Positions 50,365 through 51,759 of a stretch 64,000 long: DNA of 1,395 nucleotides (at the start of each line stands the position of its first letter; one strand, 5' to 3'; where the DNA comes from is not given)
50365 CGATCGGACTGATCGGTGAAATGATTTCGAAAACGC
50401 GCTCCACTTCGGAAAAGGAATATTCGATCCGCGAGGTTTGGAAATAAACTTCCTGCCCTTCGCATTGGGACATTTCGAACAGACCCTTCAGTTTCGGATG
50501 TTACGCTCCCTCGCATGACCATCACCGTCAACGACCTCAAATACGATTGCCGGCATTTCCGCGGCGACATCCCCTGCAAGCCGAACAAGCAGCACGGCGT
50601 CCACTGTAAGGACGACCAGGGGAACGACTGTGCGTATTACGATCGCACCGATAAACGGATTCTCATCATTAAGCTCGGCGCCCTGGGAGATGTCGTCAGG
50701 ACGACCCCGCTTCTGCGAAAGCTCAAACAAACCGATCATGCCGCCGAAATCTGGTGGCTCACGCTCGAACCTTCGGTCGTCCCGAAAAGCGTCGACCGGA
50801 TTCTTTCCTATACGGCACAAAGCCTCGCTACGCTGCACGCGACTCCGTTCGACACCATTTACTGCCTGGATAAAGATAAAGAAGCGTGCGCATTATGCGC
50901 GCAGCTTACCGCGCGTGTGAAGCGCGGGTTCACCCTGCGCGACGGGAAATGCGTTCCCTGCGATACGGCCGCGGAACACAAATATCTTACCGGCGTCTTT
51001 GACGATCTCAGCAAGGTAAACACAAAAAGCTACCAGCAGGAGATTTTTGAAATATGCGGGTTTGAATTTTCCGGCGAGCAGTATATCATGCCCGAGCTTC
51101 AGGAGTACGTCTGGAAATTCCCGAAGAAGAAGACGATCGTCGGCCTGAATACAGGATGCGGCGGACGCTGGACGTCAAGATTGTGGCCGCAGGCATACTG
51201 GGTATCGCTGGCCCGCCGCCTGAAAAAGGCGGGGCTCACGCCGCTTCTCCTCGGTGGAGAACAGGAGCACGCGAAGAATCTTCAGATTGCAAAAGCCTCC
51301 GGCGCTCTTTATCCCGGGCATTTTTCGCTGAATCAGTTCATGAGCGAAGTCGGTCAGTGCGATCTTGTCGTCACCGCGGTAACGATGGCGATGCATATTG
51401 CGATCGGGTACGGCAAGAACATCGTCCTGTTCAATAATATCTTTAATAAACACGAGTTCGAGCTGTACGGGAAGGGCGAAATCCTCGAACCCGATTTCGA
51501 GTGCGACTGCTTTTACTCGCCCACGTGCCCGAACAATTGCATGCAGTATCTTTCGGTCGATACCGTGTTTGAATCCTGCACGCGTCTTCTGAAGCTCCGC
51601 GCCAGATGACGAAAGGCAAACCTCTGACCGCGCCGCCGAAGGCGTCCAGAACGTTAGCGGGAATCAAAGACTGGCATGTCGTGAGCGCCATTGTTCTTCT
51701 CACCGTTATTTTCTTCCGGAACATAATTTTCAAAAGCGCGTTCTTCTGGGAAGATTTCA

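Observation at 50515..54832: GT9 - YfhO - GtrB-like triad: a complete lipid-linked monosaccharide transfer pathway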

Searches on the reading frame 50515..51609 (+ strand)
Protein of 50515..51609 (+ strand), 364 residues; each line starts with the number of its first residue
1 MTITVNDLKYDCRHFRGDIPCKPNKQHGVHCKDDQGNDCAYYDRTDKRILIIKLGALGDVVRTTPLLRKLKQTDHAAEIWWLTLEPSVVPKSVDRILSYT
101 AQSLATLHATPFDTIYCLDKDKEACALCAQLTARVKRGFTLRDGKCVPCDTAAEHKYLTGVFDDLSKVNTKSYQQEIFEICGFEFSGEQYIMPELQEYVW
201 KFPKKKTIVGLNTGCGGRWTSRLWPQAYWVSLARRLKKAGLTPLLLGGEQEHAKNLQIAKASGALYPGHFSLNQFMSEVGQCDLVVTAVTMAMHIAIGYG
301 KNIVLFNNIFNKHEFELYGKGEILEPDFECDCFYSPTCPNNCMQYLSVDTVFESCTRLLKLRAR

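Call 3: search_protein_families(library=pfam, proteins=[window:50515-51609:+], max_evalue=0.01)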
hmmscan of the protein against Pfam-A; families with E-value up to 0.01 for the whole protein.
window:50515-51609:+ (364 aa): 1 family
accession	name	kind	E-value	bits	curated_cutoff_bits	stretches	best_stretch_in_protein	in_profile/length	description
PF01075.23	Glyco_transf_9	-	1.1e-06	28.6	22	1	203-301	102-203/247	Glycosyltransferase family 9 (heptosyltransferase)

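Call 4: search_protein_families(library=ncbifam, proteins=[window:50515-51609:+], max_evalue=0.01)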
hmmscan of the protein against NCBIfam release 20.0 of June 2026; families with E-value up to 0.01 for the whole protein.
window:50515-51609:+ (364 aa): 5 families
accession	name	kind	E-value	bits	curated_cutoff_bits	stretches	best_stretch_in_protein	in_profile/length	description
TIGR02193.1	heptsyl_trn_I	equivalog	1.1e-13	51.1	185.3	2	221-320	193-294/320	lipopolysaccharide heptosyltransferase I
TIGR02195.1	heptsyl_trn_II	equivalog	1e-08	34.7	134.6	1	204-359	172-338/339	lipopolysaccharide heptosyltransferase II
NF008204.0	PRK10964.1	equivalog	8.5e-05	21.8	437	0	222-306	192-279/322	lipopolysaccharide heptosyltransferase RfaC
NF008162.0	PRK10916.1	equivalog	0.00036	19.8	569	1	203-304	177-284/348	ADP-heptose--LPS heptosyltransferase RfaF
TIGR02201.1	heptsyl_trn_III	equivalog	0.0011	18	170.2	0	48-82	1-35/344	putative lipopolysaccharide heptosyltransferase III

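Call 24: search_solved_structures(query=window:50515-51606:+, max_evalue=1, show_alignments=1)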
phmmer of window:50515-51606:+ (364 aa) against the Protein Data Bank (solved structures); distinct sequences matched with E-value up to 1: 5.
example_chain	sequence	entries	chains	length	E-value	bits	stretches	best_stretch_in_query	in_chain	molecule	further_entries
3tov_A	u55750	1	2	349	0.00039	22.5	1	208-308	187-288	Glycosyl transferase family 9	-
1psw_A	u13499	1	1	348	0.3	13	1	219-304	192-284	ADP-HEPTOSE LPS HEPTOSYLTRANSFERASE II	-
6dfe_A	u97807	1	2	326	0.74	11.7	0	48-85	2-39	ADP-heptose--LPS heptosyltransferase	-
2gt1_A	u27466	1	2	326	0.74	11.7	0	48-85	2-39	Lipopolysaccharide heptosyltransferase-1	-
2h1f_A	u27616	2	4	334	0.79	11.6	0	48-85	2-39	Lipopolysaccharide heptosyltransferase-1 | Lipopolysaccharide heptosyltransferase 1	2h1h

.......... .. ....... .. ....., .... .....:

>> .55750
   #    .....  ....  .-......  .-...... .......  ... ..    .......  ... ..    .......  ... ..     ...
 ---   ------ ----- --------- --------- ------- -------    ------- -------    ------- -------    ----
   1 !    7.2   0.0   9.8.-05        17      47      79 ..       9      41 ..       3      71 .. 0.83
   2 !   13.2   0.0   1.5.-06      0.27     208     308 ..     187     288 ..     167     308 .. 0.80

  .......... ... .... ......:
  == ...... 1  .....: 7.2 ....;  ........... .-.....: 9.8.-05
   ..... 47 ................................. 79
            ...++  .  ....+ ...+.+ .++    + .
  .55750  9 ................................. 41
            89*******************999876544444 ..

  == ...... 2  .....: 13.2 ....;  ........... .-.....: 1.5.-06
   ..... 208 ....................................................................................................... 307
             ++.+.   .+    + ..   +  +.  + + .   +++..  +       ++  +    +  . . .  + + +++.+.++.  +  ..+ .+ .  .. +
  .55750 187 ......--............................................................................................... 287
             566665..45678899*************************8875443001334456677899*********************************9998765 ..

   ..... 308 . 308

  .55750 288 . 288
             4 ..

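Call 32: find_homologous_proteins(query=window:50515-51606:+)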
Query window:50515-51606:+ (364 aa): 4056 proteins with E <= 0.001 among 6686 candidates; the best 120 are listed.
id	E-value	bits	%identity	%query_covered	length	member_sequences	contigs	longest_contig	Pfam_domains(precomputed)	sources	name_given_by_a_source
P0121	3.8e-256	867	100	100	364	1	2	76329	PF01075.24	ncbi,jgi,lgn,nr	ncbi:MAG TPA: glycosyltransferase family 9 protein [Bacteroidota bacterium]|jgi:heptosyltransferase-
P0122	2.8e-212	722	82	100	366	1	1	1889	PF01075.24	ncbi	-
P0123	3.3e-210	716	81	100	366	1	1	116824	PF01075.24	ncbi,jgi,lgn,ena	-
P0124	7.3e-199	678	76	100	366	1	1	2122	PF01075.24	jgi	jgi:ADP-heptose:LPS heptosyltransferase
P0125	8.5e-196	668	76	99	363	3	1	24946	PF01075.24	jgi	jgi:ADP-heptose:LPS heptosyltransferase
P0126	6.1e-195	665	76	99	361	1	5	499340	PF01075.24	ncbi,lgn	-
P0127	8.8e-195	665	75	100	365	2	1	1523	PF01075.24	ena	-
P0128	1.6e-194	664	76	98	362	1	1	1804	PF01075.24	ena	-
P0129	2.2e-193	660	77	98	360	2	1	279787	PF01075.24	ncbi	-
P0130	3.4e-193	660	76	98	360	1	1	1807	PF01075.24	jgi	jgi:heptosyltransferase-2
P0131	5.3e-193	659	74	100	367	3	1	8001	PF01075.24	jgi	jgi:heptosyltransferase-2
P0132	1.1e-192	658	77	99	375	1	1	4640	PF01075.24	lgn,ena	-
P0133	1.2e-192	658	75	99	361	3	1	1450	PF01075.24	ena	-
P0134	3.4e-192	656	73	99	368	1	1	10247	PF01075.24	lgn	-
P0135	8.4e-192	655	75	100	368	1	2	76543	PF01075.24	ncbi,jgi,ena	-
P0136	6.7e-191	652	74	98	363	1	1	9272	PF01075.24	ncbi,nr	ncbi:MAG: glycosyltransferase family 9 protein [Ignavibacteriae bacterium]|nr:glycosyltransferase fa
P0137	7.1e-191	652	75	98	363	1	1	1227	PF01075.24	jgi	jgi:ADP-heptose:LPS heptosyltransferase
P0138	7.6e-191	652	74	99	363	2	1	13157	PF01075.24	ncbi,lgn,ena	-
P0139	2.0e-190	650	76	99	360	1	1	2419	PF01075.24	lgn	-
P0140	5.0e-190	649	75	98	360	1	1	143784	PF01075.24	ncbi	-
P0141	6.0e-190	649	75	98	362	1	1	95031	PF01075.24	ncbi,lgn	-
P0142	9.3e-190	648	75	98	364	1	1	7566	PF01075.24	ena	-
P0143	1.8e-189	647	74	99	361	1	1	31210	PF01075.24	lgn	-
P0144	2.7e-189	647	75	99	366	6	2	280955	PF01075.24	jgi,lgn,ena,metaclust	metaclust:\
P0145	3.1e-189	647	73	99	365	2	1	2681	PF01075.24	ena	-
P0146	3.4e-189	646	73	99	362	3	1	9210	PF01075.24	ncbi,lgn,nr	ncbi:MAG TPA: glycosyltransferase family 9 protein [Bacteroidota bacterium]|nr:glycosyltransferase f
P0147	1.5e-188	644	73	100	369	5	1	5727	PF01075.24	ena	-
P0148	5.4e-188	642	74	99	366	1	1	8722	PF01075.24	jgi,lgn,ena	-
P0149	8.4e-188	642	74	99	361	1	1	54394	PF01075.24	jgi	jgi:ADP-heptose:LPS heptosyltransferase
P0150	9.0e-188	642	74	98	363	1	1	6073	PF01075.24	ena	-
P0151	2.3e-187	640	73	99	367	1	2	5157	PF01075.24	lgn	-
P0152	3.6e-187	640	74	99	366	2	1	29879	PF01075.24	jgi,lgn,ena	-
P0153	9.1e-187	638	72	99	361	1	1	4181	PF01075.24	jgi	jgi:heptosyltransferase-2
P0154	1.1e-186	638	73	98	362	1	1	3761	PF01075.24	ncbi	-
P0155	1.5e-186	638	72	98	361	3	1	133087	PF01075.24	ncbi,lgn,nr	ncbi:MAG: glycosyltransferase family 9 protein [Ignavibacteriae bacterium]|nr:glycosyltransferase fa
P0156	1.9e-186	637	74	98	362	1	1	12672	PF01075.24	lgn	-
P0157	2.3e-186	637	74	98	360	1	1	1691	PF01075.24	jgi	jgi:ADP-heptose:LPS heptosyltransferase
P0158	2.8e-186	637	74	99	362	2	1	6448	PF01075.24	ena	-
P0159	3.1e-186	637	72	100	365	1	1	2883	PF01075.24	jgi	jgi:ADP-heptose:LPS heptosyltransferase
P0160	3.9e-186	636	72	99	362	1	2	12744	PF01075.24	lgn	-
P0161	4.8e-186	636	73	99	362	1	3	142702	PF01075.24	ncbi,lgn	-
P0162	5.1e-186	636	73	99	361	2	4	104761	PF01075.24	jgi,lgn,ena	jgi:heptosyltransferase-2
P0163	6.1e-186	636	73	99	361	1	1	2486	PF01075.24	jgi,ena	-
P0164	7.9e-186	635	72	99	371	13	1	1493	PF01075.24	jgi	jgi:heptosyltransferase-2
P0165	1.1e-185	635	74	99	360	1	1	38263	PF01075.24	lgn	-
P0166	1.2e-185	635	73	98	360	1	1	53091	PF01075.24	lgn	-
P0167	1.6e-185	634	75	97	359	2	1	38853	PF01075.24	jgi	jgi:heptosyltransferase-2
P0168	1.8e-185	634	73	98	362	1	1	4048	PF01075.24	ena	-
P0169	1.9e-185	634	72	99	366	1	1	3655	PF01075.24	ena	-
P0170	2.2e-185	634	71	99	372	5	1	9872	PF01075.24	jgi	-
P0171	2.5e-185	634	73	99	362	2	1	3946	PF01075.24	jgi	jgi:heptosyltransferase-2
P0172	2.5e-185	634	73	98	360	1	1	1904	PF01075.24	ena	-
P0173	5.3e-185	633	72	99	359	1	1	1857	PF01075.24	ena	-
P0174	6.0e-185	632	72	99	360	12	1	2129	PF01075.24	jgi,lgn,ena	-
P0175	9.6e-185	632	73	99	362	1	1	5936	PF01075.24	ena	-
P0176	1.1e-184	632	73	99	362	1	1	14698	PF01075.24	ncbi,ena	-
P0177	1.5e-184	631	71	99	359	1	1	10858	PF01075.24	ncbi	-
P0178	2.3e-184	631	73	98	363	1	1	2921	PF01075.24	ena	-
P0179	2.5e-184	630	71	99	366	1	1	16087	PF01075.24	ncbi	-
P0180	3.9e-184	630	70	99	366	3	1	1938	PF01075.24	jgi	-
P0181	4.6e-184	630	71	98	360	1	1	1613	PF01075.24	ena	-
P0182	6.1e-184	629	71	99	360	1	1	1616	PF01075.24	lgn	-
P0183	6.4e-184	629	73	99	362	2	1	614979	PF01075.24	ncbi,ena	-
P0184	2.2e-183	627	72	99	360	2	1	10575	PF01075.24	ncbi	-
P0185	2.3e-183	627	71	99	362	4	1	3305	PF01075.24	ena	-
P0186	2.6e-183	627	72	99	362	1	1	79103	PF01075.24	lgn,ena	-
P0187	2.6e-183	627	72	99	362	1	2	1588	PF01075.24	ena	-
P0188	3.3e-183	627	71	99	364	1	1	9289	PF01075.24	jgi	jgi:heptosyltransferase-2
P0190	3.7e-183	627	72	98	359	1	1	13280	PF01075.24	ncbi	-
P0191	6.7e-183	626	70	98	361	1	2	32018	PF01075.24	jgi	jgi:ADP-heptose:LPS heptosyltransferase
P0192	7.1e-183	626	71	98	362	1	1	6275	PF01075.24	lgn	-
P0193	1.8e-182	624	72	99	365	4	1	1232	PF01075.24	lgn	-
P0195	4.1e-182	623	72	99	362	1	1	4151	PF01075.24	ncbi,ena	-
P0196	4.3e-182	623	72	99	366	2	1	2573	PF01075.24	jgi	jgi:heptosyltransferase-2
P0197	5.2e-182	623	71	98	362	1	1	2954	PF01075.24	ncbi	-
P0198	7.7e-182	622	72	98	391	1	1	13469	PF01075.24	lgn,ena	-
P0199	1.4e-181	621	72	99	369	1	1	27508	PF01075.24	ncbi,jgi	-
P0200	1.4e-181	621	71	98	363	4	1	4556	PF01075.24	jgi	jgi:heptosyltransferase-2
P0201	2.6e-181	620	72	99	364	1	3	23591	PF01075.24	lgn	-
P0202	3.5e-181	620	70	99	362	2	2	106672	PF01075.24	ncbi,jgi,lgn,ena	-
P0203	4.1e-181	620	71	98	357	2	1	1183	PF01075.24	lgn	-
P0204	4.2e-181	620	71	99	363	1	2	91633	PF01075.24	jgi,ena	jgi:heptosyltransferase-2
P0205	7.2e-181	619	72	99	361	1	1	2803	PF01075.24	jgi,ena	-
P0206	1.1e-180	618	72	97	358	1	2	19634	PF01075.24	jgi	jgi:ADP-heptose:LPS heptosyltransferase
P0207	1.2e-180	618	71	99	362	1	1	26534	PF01075.24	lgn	-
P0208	1.5e-180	618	73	99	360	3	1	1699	PF01075.24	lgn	-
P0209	2.2e-180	617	71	99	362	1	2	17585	PF01075.24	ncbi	-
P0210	2.7e-180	617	76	93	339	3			PF01075.24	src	-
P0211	3.1e-180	617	71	98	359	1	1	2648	PF01075.24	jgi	jgi:ADP-heptose:LPS heptosyltransferase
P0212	4.5e-180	616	72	98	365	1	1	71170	PF01075.24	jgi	jgi:ADP-heptose:LPS heptosyltransferase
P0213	5.3e-180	616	70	99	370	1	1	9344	PF01075.24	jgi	jgi:ADP-heptose:LPS heptosyltransferase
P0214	7.7e-180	616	71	98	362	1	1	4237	PF01075.24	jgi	jgi:ADP-heptose:LPS heptosyltransferase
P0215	7.9e-180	616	71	98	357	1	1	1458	PF01075.24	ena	-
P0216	2.5e-179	614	71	99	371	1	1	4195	PF01075.24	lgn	-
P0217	3.7e-179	613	70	99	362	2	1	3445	PF01075.24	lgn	-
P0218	4.2e-179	613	70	98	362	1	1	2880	PF01075.24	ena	-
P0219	4.5e-179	613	70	99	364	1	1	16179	PF01075.24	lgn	-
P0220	6.0e-179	613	70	99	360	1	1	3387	PF01075.24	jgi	jgi:ADP-heptose:LPS heptosyltransferase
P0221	6.4e-179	613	70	99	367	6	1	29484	PF01075.24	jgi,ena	-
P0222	7.4e-179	612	70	99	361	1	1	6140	PF01075.24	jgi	jgi:ADP-heptose:LPS heptosyltransferase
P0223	1.5e-178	611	70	100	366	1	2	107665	PF01075.24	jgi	jgi:hypothetical protein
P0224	1.5e-178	611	69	98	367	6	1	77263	PF01075.24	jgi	-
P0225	3.7e-178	610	70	99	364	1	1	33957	PF01075.24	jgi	jgi:ADP-heptose:LPS heptosyltransferase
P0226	8.6e-178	609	70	99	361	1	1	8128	PF01075.24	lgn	-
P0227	2.0e-177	608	69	99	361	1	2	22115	PF01075.24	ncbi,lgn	-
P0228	2.6e-177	607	69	98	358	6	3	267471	PF01075.24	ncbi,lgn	-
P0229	2.6e-177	607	71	96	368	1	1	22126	PF01075.24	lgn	-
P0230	3.1e-177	607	71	97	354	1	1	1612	PF01075.24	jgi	-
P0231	8.7e-177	606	69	98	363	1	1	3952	PF01075.24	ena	-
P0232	1.0e-176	605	69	99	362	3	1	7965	PF01075.24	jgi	jgi:heptosyltransferase-2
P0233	1.4e-176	605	68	99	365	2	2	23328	PF01075.24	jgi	-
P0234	1.9e-176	604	69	99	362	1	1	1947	PF01075.24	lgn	-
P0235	4.2e-176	603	70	99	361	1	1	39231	PF01075.24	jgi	jgi:ADP-heptose:LPS heptosyltransferase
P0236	1.1e-175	602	69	99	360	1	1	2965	PF01075.24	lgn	-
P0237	1.8e-175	601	68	99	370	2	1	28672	PF01075.24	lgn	-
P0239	4.4e-175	600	70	99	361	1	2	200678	PF01075.24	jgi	jgi:ADP-heptose:LPS heptosyltransferase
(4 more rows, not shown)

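Call 42: predict_structure(alignment_id=A2)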
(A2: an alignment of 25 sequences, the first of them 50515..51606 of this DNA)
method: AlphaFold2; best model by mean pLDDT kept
length: 364 residues; sequences in the alignment: 25
mean_pLDDT: 81.2   pTM: 0.78
mean pLDDT of the five models: 81.2, 79.8, 79.5, 79.3, 78.5
residues with pLDDT >= 90: 161; 70-90: 117; 50-70: 59; < 50: 27
segments of 3 or more residues with pLDDT < 50: 1-4, 8-22, 160-165
pLDDT, mean of each block of 10 residues (from residue 1): 45 43 53 62 78 89 92 90 92 91 91 94 94 95 91 71 52 85 89 86 90 73 84 96 88 92 89 90 91 91 80 78 78 57 82 94 56
secondary structure, 60 per line:
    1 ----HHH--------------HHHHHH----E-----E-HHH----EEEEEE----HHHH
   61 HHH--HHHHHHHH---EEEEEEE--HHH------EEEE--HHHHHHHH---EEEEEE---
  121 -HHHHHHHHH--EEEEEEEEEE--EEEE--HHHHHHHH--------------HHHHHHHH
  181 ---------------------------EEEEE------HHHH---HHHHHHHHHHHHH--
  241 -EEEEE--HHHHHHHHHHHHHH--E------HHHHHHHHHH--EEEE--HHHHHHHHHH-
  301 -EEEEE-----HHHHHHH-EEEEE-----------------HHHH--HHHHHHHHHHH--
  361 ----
elements in order: H22-27 E47-52 H57-63 H66-73 E77-83 E95-98 H101-108 E112-117 H122-130 E133-142 E145-148 H151-158 H173-180 E208-212 H219-222 H226-238 E242-246 H249-262 H272-281 E284-287 H290-299 E302-306 H312-318 E320-324 H342-345 H348-358

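Call 44: search_protein_representatives(protein=window:50515-51606:+)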
Query: 364 residues. Proteins with E-value up to 0.001 (for the whole library): 3379; up to 1e-10: 915; up to 1e-30: 264. The best 150 are listed.
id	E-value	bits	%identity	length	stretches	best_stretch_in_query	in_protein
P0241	5.2e-112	390.7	51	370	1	5-361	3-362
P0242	1.4e-108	379.5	54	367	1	9-358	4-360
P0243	5.9e-106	370.8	52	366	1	8-359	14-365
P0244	7.4e-103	360.6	50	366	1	5-354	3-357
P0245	3.5e-102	358.4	50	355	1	9-353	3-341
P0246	7.3e-97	340.9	48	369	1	6-358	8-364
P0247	1.2e-89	317.2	47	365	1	9-351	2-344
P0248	3.2e-89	315.7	45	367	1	7-359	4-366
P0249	5.5e-89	315.0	45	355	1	8-353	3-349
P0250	3.4e-88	312.4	51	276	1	88-358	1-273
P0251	2.8e-87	309.4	44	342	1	40-360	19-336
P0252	3.0e-86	306.0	53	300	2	194-360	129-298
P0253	6.6e-86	304.8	54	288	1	9-291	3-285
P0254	1.8e-85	303.4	43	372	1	5-361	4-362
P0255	1.8e-83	296.8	43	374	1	7-347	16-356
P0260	2.3e-74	266.9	38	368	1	6-360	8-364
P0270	4.9e-58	213.1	40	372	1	4-359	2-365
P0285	1.0e-53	198.9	36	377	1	7-354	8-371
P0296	6.2e-50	186.5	34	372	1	7-358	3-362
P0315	4.0e-46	173.9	33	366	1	8-356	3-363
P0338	6.3e-44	166.7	33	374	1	8-355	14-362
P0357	3.6e-42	160.9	31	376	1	8-355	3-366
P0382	1.5e-39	152.3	32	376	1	6-359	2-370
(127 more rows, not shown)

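Call 46: fold_search(model_id=the predicted structure, library=pdb)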
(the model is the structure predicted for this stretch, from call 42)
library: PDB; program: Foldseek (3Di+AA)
matches with E <= 10: 1777; with E <= 0.001: 258
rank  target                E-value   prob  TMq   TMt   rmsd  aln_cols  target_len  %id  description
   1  3tov_B                1.1e-13  1.00  0.64  0.68   5.5       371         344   17  The crystal structure of the glycosyl transferase family 9 from Veillonella parvula DSM 2008 (released 2011-09-21)
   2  3tov_A                1.4e-13  1.00  0.62  0.65   6.5       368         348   17  The crystal structure of the glycosyl transferase family 9 from Veillonella parvula DSM 2008 (released 2011-09-21)
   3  6dfe_B                4.5e-13  1.00  0.61  0.67   6.4       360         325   18  The structure of a ternary complex of E. coli WaaC (released 2018-09-05)
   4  2h1h_A                6.5e-13  1.00  0.62  0.69   5.2       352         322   15  E. coli heptosyltransferase WaaC with ADP-2-deoxy-2-fluoro heptose (released 2007-05-22)
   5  2h1h_B                1.1e-12  1.00  0.59  0.67   5.5       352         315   16  E. coli heptosyltransferase WaaC with ADP-2-deoxy-2-fluoro heptose (released 2007-05-22)
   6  2gt1_A                3.4e-12  1.00  0.61  0.68   5.3       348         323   16  E. coli heptosyltransferase WaaC. (released 2007-05-01)
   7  2h1f_A                5.8e-12  1.00  0.60  0.67   5.5       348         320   15  E. coli heptosyltransferase WaaC with ADP (released 2007-05-22)
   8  2gt1_B                7.0e-12  1.00  0.59  0.70   5.7       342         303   15  E. coli heptosyltransferase WaaC. (released 2007-05-01)
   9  1psw                  1.1e-11  1.00  0.60  0.66   5.4       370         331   14  Structure of E. coli ADP-heptose lps heptosyltransferase II (released 2003-07-08)
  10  9grx_1                2.1e-08  1.00  0.51  0.47  10.8       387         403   10  NDH-PSI-LHCI supercomplex from S. oleracea (released 2025-02-12)
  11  7f9o_6                3.6e-08  1.00  0.55  0.58   7.9       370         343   12  PSI-NDH supercomplex of Barley (released 2021-12-22)
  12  5zes_A                4.1e-08  1.00  0.41  0.42  12.9       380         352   16  UDP Glucose alpha tetrahydrobiopterin glycosyltransferase from Synechococcus species PCC 7942 - UDP complex (released 2019-03-06)
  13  2iv3_D                1.5e-07  1.00  0.40  0.42   9.4       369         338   13  Crystal structure of AviGT4, a glycosyltransferase involved in Avilamycin A biosynthesis (released 2006-10-11)
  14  5ze7_A                2.2e-07  1.00  0.41  0.42  12.8       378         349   16  UDP Glucose alpha tetrahydrobiopterin glycosyltransferase from Synechococcus species PCC 7942 - apo form (released 2019-03-06)
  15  3ia7_A                4.7e-07  1.00  0.35  0.33  16.8       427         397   14  Crystal Structure of CalG4, the Calicheamicin Glycosyltransferase (released 2010-06-02)
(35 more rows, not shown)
